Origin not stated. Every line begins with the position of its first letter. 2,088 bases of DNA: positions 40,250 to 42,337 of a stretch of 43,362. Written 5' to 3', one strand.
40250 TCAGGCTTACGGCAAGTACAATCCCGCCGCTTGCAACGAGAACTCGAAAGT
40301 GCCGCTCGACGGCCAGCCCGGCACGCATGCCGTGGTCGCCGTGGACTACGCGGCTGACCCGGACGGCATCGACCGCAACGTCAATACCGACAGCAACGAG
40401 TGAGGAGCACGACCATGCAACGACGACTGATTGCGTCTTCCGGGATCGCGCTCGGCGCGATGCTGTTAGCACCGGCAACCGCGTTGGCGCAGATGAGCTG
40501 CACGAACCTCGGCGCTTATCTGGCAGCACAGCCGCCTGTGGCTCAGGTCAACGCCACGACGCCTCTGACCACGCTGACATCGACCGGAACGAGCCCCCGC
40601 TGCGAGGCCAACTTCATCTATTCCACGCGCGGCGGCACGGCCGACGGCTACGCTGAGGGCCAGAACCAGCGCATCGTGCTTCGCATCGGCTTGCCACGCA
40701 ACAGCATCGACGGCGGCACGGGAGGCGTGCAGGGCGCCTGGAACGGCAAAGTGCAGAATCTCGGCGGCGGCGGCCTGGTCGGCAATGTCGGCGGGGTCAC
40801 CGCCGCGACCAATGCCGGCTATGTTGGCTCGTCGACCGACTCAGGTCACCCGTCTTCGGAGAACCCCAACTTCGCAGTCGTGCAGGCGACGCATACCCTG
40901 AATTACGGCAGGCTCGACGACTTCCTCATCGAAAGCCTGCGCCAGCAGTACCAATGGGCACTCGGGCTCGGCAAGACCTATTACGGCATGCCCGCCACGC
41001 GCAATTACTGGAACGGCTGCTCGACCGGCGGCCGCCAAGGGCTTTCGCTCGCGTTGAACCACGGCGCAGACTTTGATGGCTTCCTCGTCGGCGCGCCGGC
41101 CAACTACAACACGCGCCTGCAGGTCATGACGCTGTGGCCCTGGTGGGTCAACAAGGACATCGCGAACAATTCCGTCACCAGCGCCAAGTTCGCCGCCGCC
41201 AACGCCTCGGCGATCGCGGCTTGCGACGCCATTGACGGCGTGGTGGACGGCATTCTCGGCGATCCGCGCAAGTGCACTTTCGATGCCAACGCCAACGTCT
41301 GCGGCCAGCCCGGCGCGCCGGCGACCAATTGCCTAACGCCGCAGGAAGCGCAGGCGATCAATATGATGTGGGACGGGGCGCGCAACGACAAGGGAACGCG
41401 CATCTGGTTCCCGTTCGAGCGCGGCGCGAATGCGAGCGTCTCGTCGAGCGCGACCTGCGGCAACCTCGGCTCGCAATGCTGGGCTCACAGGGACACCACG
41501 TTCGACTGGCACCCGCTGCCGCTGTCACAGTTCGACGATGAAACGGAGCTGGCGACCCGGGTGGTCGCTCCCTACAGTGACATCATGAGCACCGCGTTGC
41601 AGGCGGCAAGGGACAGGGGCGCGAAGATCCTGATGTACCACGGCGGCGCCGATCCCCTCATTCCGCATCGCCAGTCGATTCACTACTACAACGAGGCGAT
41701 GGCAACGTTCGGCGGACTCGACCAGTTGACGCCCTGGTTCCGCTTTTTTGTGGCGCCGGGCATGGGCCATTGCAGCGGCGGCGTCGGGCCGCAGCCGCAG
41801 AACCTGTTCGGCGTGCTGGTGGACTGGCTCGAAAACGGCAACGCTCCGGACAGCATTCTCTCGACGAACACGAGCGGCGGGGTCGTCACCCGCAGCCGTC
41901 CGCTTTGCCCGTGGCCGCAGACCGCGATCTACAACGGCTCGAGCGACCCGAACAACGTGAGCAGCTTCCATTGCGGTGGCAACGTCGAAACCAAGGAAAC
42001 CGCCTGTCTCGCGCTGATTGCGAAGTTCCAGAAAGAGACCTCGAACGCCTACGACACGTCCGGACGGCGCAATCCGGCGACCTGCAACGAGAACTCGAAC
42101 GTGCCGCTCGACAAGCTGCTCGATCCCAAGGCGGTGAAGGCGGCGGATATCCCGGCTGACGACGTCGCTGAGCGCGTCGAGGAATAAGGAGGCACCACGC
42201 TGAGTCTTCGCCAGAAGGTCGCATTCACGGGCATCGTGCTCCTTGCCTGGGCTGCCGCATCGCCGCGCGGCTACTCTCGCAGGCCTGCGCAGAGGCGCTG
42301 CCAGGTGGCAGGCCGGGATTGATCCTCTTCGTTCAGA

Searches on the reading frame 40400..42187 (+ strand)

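Call 21: search_protein_families(library=pfam, proteins=[window:40400-42187:+], max_evalue=0.001)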
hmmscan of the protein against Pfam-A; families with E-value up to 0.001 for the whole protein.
window:40400-42187:+ (595 aa): 2 families
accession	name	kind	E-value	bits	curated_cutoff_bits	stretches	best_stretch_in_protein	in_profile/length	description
PF07519.17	Tannase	-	1.8e-77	261.7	29.8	1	113-525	29-489/490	Tannase and feruloyl esterase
PF12146.15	Hydrolase_4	-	9.5e-05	22.2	27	0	386-434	170-218/239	Serine aminopeptidase, S33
